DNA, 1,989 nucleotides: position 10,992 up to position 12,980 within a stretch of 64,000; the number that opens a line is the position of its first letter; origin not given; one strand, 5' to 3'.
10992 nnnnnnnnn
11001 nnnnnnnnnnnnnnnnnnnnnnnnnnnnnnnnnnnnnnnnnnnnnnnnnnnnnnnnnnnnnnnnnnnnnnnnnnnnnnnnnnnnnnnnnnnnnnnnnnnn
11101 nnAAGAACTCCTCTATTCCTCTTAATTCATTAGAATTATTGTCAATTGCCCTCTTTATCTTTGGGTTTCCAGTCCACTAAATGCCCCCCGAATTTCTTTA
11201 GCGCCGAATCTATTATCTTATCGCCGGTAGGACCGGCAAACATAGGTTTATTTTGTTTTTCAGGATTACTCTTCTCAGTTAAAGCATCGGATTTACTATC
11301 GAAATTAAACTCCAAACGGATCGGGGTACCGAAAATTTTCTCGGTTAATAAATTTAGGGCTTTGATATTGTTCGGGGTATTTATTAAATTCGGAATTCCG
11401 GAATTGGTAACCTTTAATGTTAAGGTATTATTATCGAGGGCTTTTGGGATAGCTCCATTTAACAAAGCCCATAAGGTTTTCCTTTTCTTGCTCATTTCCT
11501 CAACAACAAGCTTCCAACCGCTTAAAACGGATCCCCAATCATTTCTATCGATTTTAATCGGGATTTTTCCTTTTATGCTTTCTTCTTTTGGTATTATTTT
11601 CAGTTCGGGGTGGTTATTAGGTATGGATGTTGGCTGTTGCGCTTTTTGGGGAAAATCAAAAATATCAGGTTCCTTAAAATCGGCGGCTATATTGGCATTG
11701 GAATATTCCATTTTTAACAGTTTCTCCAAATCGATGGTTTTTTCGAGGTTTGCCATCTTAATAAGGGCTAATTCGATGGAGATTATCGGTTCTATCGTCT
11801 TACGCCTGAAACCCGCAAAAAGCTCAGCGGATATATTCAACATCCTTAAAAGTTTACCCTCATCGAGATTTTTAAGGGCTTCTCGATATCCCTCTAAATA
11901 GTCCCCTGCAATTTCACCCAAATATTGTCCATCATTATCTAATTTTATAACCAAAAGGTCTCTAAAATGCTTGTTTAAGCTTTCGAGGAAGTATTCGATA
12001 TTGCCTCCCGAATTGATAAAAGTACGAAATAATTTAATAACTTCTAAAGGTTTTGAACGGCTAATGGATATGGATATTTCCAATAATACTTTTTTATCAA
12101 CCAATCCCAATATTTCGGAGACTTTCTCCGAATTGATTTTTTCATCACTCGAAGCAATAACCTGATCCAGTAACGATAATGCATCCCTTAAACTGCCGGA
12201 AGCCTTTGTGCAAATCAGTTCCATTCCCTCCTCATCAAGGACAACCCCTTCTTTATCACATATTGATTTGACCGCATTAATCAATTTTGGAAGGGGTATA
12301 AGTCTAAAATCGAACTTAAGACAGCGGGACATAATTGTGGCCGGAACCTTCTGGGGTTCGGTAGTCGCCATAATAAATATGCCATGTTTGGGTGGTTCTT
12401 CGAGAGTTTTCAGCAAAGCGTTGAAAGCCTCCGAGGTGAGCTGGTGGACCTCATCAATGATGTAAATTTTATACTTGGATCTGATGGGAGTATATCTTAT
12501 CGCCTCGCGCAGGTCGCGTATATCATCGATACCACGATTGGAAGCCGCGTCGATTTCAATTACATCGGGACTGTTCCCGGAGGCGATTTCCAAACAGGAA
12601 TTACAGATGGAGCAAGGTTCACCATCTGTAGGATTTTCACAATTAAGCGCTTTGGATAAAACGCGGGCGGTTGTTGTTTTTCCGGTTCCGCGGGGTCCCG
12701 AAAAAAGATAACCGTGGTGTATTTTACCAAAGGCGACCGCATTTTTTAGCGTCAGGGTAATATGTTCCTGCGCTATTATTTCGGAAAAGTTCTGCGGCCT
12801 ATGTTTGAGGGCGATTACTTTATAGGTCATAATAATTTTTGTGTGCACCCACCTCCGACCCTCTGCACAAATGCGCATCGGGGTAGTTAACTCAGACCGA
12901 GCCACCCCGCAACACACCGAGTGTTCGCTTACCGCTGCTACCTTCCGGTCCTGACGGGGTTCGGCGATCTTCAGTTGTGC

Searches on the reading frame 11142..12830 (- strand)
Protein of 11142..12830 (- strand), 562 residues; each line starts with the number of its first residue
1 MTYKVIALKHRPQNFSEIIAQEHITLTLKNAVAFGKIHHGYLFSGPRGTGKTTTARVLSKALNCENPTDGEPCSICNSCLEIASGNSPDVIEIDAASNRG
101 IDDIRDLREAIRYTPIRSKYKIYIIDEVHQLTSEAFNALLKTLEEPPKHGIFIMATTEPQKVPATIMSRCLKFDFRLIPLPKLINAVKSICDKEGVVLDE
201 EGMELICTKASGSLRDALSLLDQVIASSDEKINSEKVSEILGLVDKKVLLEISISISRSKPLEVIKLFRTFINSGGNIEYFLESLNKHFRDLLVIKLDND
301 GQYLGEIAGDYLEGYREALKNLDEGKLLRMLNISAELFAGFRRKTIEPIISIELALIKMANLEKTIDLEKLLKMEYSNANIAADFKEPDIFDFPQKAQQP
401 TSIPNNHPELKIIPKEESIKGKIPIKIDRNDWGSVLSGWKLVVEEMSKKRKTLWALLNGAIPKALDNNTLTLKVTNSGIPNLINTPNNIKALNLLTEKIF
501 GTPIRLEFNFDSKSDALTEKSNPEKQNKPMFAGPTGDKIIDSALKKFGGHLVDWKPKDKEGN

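Call 7: find_related_loci(query=window:11142-12830:-, collection=genome_contigs, flank=6000)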
Query window:11142-12830:- (562 aa) in genome_contigs; peptide patterns used: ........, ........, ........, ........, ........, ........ (x = any residue, [..] = any of these).
600 stretches matched a pattern (row limit reached: there are more); 577 encode a relative of the query (tblastn E <= 1e-3); the best 80 are kept; 80 distinct loci.
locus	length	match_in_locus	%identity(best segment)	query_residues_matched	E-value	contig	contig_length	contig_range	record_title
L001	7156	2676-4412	38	1-559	1e-120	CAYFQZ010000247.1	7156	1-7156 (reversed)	MAG TPA_asm: uncultured Ignavibacteria bacterium isolate ERP108616_co1_151 genome assembly, contig: k119_1294252, whole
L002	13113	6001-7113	47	1-373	9e-110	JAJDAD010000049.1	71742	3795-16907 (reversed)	MAG: candidate division KSB1 bacterium isolate OFTM153 OFTM153_48, whole genome shotgun sequence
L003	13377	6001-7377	40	1-472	3e-107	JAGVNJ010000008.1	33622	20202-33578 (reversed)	MAG: Candidatus Edwardsbacteria bacterium isolate DeMMO3_1 c_000000043397, whole genome shotgun sequence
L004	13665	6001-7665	37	1-553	2e-106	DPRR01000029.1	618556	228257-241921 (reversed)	MAG TPA_asm: Ignavibacteriales bacterium isolate UBA8501 contig_813, whole genome shotgun sequence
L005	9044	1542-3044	39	1-528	4e-106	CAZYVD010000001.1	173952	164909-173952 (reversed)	MAG TPA_asm: uncultured bacterium isolate binchicken_co256_918 genome assembly, contig: NODE_14_length_173952_cov_7.3624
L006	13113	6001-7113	47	1-373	2e-105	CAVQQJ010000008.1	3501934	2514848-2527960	MAG: uncultured Bacteroidetes bacterium isolate MFD01476.bin.2.182 genome assembly, contig: contig_26507, whole genome s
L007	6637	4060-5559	37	1-510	4e-104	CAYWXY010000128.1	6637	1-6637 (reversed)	MAG TPA_asm: uncultured Pseudomonadota bacterium isolate SRP077602_co8_242 genome assembly, contig: NODE_15493_length_66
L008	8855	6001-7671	37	1-549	5e-103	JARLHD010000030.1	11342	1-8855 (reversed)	MAG: Ignavibacteriaceae bacterium isolate MAG_CO62 MetaCoAG_Bin_62_Oxic_k141_116386, whole genome shotgun sequence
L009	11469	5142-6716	38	1-511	3e-102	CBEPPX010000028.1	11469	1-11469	MAG TPA_asm: uncultured Ignavibacteriales bacterium isolate SRR7614708_concoct_49 genome assembly, contig: ERZ25083860.1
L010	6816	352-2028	35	1-555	4e-102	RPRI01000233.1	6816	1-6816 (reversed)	MAG: Desulfobacteraceae bacterium isolate metabat2.783 metabat2.783_Contig_990445, whole genome shotgun sequence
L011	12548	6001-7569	36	1-555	1e-101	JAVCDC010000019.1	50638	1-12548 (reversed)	MAG: Candidatus Tritonobacter lacicola isolate MAG_3300035698_867 Ga0374944_519693, whole genome shotgun sequence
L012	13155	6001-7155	43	1-382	3e-101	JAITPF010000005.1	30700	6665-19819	MAG: Endomicrobium sp. isolate Po218_bin97 k119_4768240, whole genome shotgun sequence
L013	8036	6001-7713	34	1-554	4e-101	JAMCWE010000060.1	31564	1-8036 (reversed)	MAG: Bacteroidetes bacterium isolate FK_Sedi_B_Bin.66 NODE_4291_length_31564_cov_11.9945, whole genome shotgun sequence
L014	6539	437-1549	45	1-372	1e-100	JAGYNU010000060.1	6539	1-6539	MAG: Candidatus Omnitrophota bacterium isolate M55B152 60, whole genome shotgun sequence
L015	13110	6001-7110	44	1-372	6e-100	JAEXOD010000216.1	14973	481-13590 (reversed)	MAG: Bacteroidetes bacterium isolate OH_HBrB_124 k127_1558556, whole genome shotgun sequence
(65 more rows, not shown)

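Call 18: search_protein_families(library=pfam, proteins=[window:11142-12830:-])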
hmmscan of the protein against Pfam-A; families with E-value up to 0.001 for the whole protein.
window:11142-12830:- (562 aa): 11 families
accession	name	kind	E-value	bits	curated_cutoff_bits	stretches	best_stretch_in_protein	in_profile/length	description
PF13177.12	DNA_pol3_delta2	-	2e-47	161.6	27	1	21-176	2-158/161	DNA polymerase III, delta subunit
PF00004.35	AAA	-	1.3e-13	52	21.2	1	42-171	2-124/131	ATPase family associated with various cellular activities (AAA)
PF22608.2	DNAX_ATPase_lid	-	4.9e-12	45.9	27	1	187-229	6-48/49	DNA polymerase III clamp loader subunit, ATPase lid domain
PF12169.13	DNA_pol3_gamma3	-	2.5e-08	34.3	24.4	1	233-373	2-141/143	DNA polymerase III subunits gamma and tau domain III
PF13401.12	AAA_22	-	1.2e-06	29.3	27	1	43-144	10-109/130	AAA domain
PF11490.13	DNA_pol3_a_NII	-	1.3e-06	28.8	26.3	1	439-526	3-90/117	DNA polymerase III polC-type N-terminus II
PF07728.20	AAA_5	-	4.7e-06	27.1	22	0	42-64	3-26/139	AAA domain (dynein-related subfamily)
PF05496.18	RuvB_N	-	3e-05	24.3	27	0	11-65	2-60/159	Holliday junction DNA helicase RuvB P-loop domain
PF20964.2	DnaX_C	-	0.00021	21.7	26.2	1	437-526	14-103/113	DNA polymerase III subunit tau, C-terminal domain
PF04851.21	ResIII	-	0.00033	21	22.5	0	109-144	115-151/164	Type III restriction enzyme, res subunit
PF13173.12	AAA_14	-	0.00047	20.6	27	0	41-151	5-93/129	AAA domain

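Call 19: find_related_loci(query=window:11142-12830:-, collection=metagenome_contigs, flank=3000)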
Query window:11142-12830:- (562 aa) in metagenome_contigs; peptide patterns used: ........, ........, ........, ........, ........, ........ (x = any residue, [..] = any of these).
600 stretches matched a pattern (row limit reached: there are more); 571 encode a relative of the query (tblastn E <= 1e-3); the best 80 are kept; 80 distinct loci.
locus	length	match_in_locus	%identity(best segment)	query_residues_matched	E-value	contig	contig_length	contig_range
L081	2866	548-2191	38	1-553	1e-118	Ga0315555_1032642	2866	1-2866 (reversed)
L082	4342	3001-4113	45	1-372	6e-102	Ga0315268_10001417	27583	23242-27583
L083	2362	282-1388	44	3-373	1e-106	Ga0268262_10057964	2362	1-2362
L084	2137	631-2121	39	1-487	1e-106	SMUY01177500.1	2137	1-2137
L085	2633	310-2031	35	1-552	5e-105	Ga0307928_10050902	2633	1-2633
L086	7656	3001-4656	35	1-555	1e-100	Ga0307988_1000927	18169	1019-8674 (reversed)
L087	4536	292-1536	41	1-423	1e-100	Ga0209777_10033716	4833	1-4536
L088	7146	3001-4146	44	1-382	3e-100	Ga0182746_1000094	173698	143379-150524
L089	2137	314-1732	38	1-473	2e-104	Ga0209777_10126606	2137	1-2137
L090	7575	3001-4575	36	1-533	1e-98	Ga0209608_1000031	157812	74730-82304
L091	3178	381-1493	44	1-372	2e-100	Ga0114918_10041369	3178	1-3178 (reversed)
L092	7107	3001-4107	44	3-372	6e-98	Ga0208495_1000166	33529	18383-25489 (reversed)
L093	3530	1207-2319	44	1-372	6e-99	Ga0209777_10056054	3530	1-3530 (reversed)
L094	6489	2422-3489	43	1-360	2e-97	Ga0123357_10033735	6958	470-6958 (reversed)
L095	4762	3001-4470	36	1-506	1e-97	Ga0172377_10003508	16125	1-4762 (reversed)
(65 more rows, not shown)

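Call 20: search_protein_families(library=ncbifam, proteins=[window:11142-12830:-])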
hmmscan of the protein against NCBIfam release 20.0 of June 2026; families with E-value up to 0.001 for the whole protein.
window:11142-12830:- (562 aa): 79 families (the best 25 are shown)
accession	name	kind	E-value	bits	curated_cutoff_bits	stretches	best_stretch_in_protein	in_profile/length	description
NF004046.1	PRK05563.1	equivalog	3.6e-143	478.4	400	1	9-548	8-562/567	DNA polymerase III subunit gamma/tau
NF011526.0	PRK14965.1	equivalog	2.9e-137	459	670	1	1-524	1-541/578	DNA polymerase III subunits gamma and tau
TIGR02397.1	dnaX_nterm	equivalog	1.1e-128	429.4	250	1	3-359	1-354/355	DNA polymerase III subunit gamma/tau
NF011512.0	PRK14950.1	equivalog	2.4e-116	390.2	593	2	1-372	1-371/585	DNA polymerase III subunits gamma and tau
NF011514.0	PRK14953.1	equivalog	4.5e-116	388.7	536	1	1-396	1-368/488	DNA polymerase III subunits gamma and tau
NF004962.0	PRK06305.1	equivalog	4.5e-114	382.2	559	1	2-374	3-363/465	DNA polymerase III subunits gamma and tau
NF011510.0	PRK14948.1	equivalog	7.8e-114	381.7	593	1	1-529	3-535/640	DNA polymerase III subunit gamma/tau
NF011523.0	PRK14962.1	equivalog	6.5e-110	368.1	576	1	6-286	4-284/474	DNA polymerase III subunits gamma and tau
NF005942.0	PRK07994.1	equivalog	5.2e-109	366.1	613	1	1-290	1-290/655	DNA polymerase III subunit gamma/tau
NF005173.0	PRK06647.1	equivalog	7.7e-109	365.1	623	1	1-373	1-370/568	DNA polymerase III subunits gamma and tau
NF006585.0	PRK09111.1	equivalog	5.4e-106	355.6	604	1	2-378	26-406/616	DNA polymerase III subunit gamma/tau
NF011531.0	PRK14971.1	equivalog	1.9e-102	344.1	685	1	3-401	4-399/614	DNA polymerase III subunit gamma/tau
NF011515.0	PRK14954.1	equivalog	5.1e-102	342.5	1117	1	1-365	1-376/620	DNA polymerase III subunits gamma and tau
NF011516.0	PRK14955.1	equivalog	1.9e-99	333.1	560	1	1-368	1-379/397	DNA polymerase III subunits gamma and tau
NF005846.3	PRK07764.1-6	equivalog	7.6e-99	332.5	625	1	9-356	5-356/628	DNA polymerase III subunit gamma and tau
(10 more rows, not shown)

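Call 31: find_homologous_proteins(query=window:11142-12830:-, max_evalue=1e-40)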
Query window:11142-12830:- (562 aa): 8000 proteins with E <= 1e-40 among 8000 candidates; the best 120 are listed.
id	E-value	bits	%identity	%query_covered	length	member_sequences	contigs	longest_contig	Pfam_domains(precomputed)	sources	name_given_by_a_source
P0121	0.0e+0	1251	100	100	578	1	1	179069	PF12169.14,PF00004.36,PF13401.13,PF11490.14,PF22608.3,PF13177.13,PF07728.21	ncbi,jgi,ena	-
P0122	1.0e-202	693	59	99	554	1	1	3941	PF13173.13,PF12169.14,PF00004.36,PF13401.13,PF20964.3,PF22608.3,PF13177.13,PF07728.21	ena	-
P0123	2.5e-199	681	58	99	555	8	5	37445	PF12169.14,PF00004.36,PF13401.13,PF22608.3,PF05496.19,PF13177.13,PF07728.21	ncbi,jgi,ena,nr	ncbi:MAG: hypothetical protein CO189_03265 [candidate division Zixibacteria bacterium CG_4_9_14_3_um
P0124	2.7e-199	681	56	99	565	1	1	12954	PF12169.14,PF00004.36,PF13401.13,PF22608.3,PF13177.13,PF07728.21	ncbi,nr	ncbi:MAG: DNA polymerase III subunit gamma/tau [candidate division Zixibacteria bacterium]|nr:DNA po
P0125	1.2e-195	669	55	100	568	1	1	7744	PF12169.14,PF00004.36,PF13401.13,PF22608.3,PF13177.13,PF07728.21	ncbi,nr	ncbi:MAG: DNA polymerase III subunit gamma/tau [candidate division Zixibacteria bacterium]|nr:DNA po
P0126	9.0e-194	663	54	99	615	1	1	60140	PF12169.14,PF00004.36,PF13401.13,PF22608.3,PF13177.13,PF07728.21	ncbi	-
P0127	2.8e-193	661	55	99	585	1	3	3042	PF12169.14,PF00004.36,PF13401.13,PF20964.3,PF22608.3,PF13177.13,PF07728.21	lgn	-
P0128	7.2e-193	660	54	99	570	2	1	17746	PF12169.14,PF00004.36,PF13401.13,PF20964.3,PF22608.3,PF13177.13,PF07728.21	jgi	jgi:DNA polymerase-3 subunit gamma/tau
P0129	1.5e-191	656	56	99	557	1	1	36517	PF12169.14,PF00004.36,PF13401.13,PF20964.3,PF11490.14,PF22608.3,PF05496.19,PF13177.13,PF07728.21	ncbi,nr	ncbi:MAG: DNA polymerase III subunit gamma/tau [candidate division Zixibacteria bacterium]|nr:DNA po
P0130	1.1e-132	462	41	100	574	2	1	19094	PF21694.3,PF12169.14,PF00004.36,PF13401.13,PF22608.3,PF05496.19,PF13177.13,PF07728.21,PF13191.13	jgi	jgi:DNA polymerase-3 subunit gamma/tau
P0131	2.4e-130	454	41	99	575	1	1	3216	PF12169.14,PF00004.36,PF13401.13,PF22608.3,PF05496.19,PF13177.13,PF07728.21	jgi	-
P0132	2.5e-130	454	41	99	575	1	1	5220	PF12169.14,PF00004.36,PF13401.13,PF22608.3,PF05496.19,PF13177.13,PF07728.21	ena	-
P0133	1.7e-128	448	40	99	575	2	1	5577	PF12169.14,PF00004.36,PF13401.13,PF22608.3,PF05496.19,PF13177.13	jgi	jgi:DNA polymerase-3 subunit gamma/tau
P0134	2.0e-128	447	40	99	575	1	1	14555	PF12169.14,PF00004.36,PF13401.13,PF22608.3,PF05496.19,PF13177.13,PF07728.21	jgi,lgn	jgi:DNA polymerase-3 subunit gamma/tau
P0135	2.5e-128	447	41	99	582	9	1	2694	PF12169.14,PF00004.36,PF13401.13,PF20964.3,PF22608.3,PF05496.19,PF13177.13,PF07728.21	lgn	-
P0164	9.6e-110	386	40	95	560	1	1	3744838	PF12169.14,PF00004.36,PF13401.13,PF22608.3,PF05496.19,PF13177.13,PF07728.21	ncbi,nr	ncbi:MAG: DNA polymerase III subunit gamma/tau [Candidatus Zixiibacteriota bacterium]|nr:MAG: DNA po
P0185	8.0e-108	379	40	98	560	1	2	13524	PF12169.14,PF00004.36,PF13401.13,PF22608.3,PF05496.19,PF13177.13,PF07728.21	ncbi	ncbi:MAG: DNA polymerase III subunit gamma/tau [candidate division Zixibacteria bacterium]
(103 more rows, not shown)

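Call 32: find_encoding_contigs(protein=P0123, flank=2500, max_places=2)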
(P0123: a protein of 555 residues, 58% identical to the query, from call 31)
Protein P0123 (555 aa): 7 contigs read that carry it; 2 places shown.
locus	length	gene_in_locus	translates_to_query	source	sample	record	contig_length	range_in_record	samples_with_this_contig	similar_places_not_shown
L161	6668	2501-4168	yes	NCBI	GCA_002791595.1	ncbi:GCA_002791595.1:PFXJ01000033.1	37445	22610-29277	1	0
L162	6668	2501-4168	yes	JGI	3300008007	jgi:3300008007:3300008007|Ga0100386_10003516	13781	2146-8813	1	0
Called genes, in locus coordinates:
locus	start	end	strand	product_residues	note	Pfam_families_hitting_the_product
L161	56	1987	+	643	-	PF01663:Phosphodiest, PF00884:Sulfatase (faint)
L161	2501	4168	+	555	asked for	PF05496:RuvB_N (faint), PF13177:DNA_pol3_delta2, PF00004:AAA, PF07728:AAA_5 (weak), PF13401:AAA_22 (weak), PF22608:DNAX_ATPase_lid, PF12169:DNA_pol3_gamma3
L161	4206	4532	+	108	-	PF02575:YbaB_DNA_bd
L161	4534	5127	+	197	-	PF21176:RecR_HhH, PF02132:RecR_ZnF, PF01751:Toprim, PF13662:Toprim_4, PF21175:RecR_C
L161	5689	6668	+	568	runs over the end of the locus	PF01368:DHH, PF02272:DHHA1, PF17768:RecJ_OB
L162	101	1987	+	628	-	PF01663:Phosphodiest, PF00884:Sulfatase (faint)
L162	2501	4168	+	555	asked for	PF05496:RuvB_N (faint), PF13177:DNA_pol3_delta2, PF00004:AAA, PF07728:AAA_5 (weak), PF13401:AAA_22 (weak), PF22608:DNAX_ATPase_lid, PF12169:DNA_pol3_gamma3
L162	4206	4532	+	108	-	PF02575:YbaB_DNA_bd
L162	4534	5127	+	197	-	PF21176:RecR_HhH, PF02132:RecR_ZnF, PF01751:Toprim, PF13662:Toprim_4, PF21175:RecR_C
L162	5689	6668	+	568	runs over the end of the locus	PF01368:DHH, PF02272:DHHA1, PF17768:RecJ_OB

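Call 33: find_encoding_contigs(protein=P0124, flank=2500, max_places=1)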
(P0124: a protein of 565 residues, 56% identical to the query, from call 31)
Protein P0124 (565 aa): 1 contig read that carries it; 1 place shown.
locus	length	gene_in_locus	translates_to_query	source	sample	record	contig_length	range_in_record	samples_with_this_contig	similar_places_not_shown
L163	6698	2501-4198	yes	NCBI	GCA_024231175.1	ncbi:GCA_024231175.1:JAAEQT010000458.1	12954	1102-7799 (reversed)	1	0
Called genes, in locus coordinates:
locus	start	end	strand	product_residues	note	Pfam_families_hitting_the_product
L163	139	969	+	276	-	PF18962:Por_Secre_tail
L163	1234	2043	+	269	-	PF01135:PCMT (weak), PF01209:Ubie_methyltran, PF13489:Methyltransf_23, PF02353:CMAS, PF13847:Methyltransf_31, PF08241:Methyltransf_11, PF08242:Methyltransf_12, PF13649:Methyltransf_25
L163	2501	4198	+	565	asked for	PF13177:DNA_pol3_delta2, PF00004:AAA, PF07728:AAA_5 (faint), PF13401:AAA_22 (weak), PF22608:DNAX_ATPase_lid, PF12169:DNA_pol3_gamma3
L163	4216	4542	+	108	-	PF02575:YbaB_DNA_bd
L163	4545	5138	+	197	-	PF21176:RecR_HhH, PF02132:RecR_ZnF (weak), PF01751:Toprim, PF13662:Toprim_4, PF21175:RecR_C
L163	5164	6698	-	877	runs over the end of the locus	PF19313:DUF5916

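Call 34: find_encoding_contigs(protein=P0125, flank=2500, max_places=1)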
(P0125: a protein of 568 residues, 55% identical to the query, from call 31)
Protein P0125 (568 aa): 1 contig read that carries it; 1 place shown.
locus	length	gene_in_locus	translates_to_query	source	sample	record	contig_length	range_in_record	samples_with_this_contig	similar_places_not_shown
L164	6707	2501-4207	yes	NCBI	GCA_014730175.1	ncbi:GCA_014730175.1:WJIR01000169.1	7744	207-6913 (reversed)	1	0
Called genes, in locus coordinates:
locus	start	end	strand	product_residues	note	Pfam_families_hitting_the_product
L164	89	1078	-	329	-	PF00814:TsaD, PF22521:HypF_C_2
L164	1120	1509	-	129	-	-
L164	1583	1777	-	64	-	-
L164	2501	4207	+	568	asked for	PF13177:DNA_pol3_delta2, PF00004:AAA, PF07728:AAA_5 (weak), PF13401:AAA_22 (weak), PF22608:DNAX_ATPase_lid, PF12169:DNA_pol3_gamma3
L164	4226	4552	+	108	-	PF02575:YbaB_DNA_bd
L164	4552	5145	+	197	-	PF21176:RecR_HhH, PF02132:RecR_ZnF (weak), PF01751:Toprim, PF13662:Toprim_4, PF21175:RecR_C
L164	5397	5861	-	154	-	PF00300:His_Phos_1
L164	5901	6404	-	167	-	PF05163:DinB, PF12867:DinB_2 (weak)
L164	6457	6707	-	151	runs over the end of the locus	PF00534:Glycos_transf_1, PF13524:Glyco_trans_1_2, PF13692:Glyco_trans_1_4, PF20706:GT4-conflict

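Call 35: find_encoding_contigs(protein=P0126, flank=2500, max_places=1)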
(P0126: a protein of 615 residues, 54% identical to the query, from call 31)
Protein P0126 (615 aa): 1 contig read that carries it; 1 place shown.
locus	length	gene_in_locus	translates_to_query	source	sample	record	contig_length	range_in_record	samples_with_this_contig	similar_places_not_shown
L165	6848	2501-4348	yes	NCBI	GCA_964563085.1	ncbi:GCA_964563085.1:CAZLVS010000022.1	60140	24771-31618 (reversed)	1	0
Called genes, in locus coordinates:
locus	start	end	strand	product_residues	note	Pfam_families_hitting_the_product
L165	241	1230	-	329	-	PF00814:TsaD, PF22521:HypF_C_2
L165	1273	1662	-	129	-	-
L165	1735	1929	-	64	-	-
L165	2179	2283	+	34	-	-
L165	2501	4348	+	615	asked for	PF13177:DNA_pol3_delta2, PF00004:AAA, PF07728:AAA_5 (weak), PF13401:AAA_22 (weak), PF22608:DNAX_ATPase_lid, PF12169:DNA_pol3_gamma3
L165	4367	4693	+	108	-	PF02575:YbaB_DNA_bd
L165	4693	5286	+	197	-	PF21176:RecR_HhH, PF02132:RecR_ZnF, PF01751:Toprim, PF13662:Toprim_4, PF21175:RecR_C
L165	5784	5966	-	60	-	-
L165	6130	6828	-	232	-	PF00733:Asn_synthase, PF06508:QueC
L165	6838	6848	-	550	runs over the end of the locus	PF02463:SMC_N (weak), PF13166:AAA_13 (faint), PF13476:AAA_23 (faint), PF00005:ABC_tran, PF02562:PhoH (faint), PF13304:AAA_21 (faint), PF00005:ABC_tran, PF02463:SMC_N, +1 more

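Call 36: find_encoding_contigs(protein=P0129, flank=2500, max_places=1)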
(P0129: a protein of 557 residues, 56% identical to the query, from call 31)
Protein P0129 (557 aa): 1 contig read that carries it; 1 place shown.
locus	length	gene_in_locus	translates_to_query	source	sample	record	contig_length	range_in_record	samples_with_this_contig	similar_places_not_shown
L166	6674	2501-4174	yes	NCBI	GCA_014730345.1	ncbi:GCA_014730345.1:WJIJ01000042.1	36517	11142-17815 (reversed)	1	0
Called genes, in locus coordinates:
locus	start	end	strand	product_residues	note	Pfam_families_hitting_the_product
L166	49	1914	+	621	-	PF01839:FG-GAP (faint), PF13517:FG-GAP_3, PF18962:Por_Secre_tail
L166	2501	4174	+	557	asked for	PF13177:DNA_pol3_delta2, PF00004:AAA, PF07728:AAA_5 (weak), PF13401:AAA_22 (weak), PF22608:DNAX_ATPase_lid, PF12169:DNA_pol3_gamma3, PF11490:DNA_pol3_a_NII (weak), PF20964:DnaX_C, +1 more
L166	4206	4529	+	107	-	PF02575:YbaB_DNA_bd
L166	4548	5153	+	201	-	PF21176:RecR_HhH, PF02132:RecR_ZnF (faint), PF01751:Toprim, PF13662:Toprim_4, PF21175:RecR_C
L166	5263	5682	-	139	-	PF02310:B12-binding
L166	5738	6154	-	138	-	-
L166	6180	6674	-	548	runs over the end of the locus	PF01642:MM_CoA_mutase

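Call 37: find_encoding_contigs(protein=P0164, flank=2500, max_places=1)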
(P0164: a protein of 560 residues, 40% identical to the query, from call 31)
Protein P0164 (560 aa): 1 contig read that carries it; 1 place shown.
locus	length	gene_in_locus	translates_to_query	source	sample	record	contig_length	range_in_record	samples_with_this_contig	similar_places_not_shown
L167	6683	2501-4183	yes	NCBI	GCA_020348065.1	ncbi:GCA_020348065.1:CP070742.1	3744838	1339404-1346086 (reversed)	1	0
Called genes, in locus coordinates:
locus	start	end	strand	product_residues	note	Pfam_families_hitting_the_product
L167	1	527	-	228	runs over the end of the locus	PF21088:MS_channel_1st, PF00924:MS_channel_2nd, PF21082:MS_channel_3rd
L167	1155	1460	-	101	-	PF01883:FeS_assembly_P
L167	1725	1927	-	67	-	PF11680:DUF3276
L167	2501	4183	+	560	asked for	PF05496:RuvB_N (faint), PF13177:DNA_pol3_delta2, PF00004:AAA, PF07728:AAA_5 (faint), PF13401:AAA_22 (weak), PF22608:DNAX_ATPase_lid, PF12169:DNA_pol3_gamma3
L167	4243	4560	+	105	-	PF02575:YbaB_DNA_bd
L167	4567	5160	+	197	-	PF21176:RecR_HhH, PF02132:RecR_ZnF (weak), PF01751:Toprim, PF13662:Toprim_4, PF21175:RecR_C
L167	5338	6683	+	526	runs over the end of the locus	PF05593:RHS_repeat (faint), PF25023:TEN_YD-shell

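Call 38: find_encoding_contigs(protein=P0185, flank=2500, max_places=1)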
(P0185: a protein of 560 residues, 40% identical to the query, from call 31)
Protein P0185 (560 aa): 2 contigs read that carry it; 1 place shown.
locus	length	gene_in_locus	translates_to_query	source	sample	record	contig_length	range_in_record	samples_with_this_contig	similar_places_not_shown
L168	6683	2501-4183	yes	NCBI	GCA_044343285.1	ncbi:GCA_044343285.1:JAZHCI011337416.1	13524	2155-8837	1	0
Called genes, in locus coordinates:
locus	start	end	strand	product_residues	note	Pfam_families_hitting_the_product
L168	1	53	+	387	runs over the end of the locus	PF07676:PD40, PF18962:Por_Secre_tail (weak)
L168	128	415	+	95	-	-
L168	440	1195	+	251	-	-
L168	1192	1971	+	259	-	PF13860:FlgD_ig, PF18962:Por_Secre_tail (weak)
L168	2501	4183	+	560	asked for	PF05496:RuvB_N (faint), PF13177:DNA_pol3_delta2, PF00004:AAA, PF07728:AAA_5 (faint), PF13401:AAA_22 (weak), PF22608:DNAX_ATPase_lid, PF12169:DNA_pol3_gamma3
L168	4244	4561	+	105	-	PF02575:YbaB_DNA_bd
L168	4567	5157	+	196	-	PF21176:RecR_HhH, PF02132:RecR_ZnF, PF01751:Toprim, PF13662:Toprim_4, PF21175:RecR_C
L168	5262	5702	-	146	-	-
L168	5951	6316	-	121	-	PF00892:EamA (weak), PF10639:TMEM234 (faint), PF00893:Multi_Drug_Res (weak)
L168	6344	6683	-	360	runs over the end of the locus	PF04015:DUF362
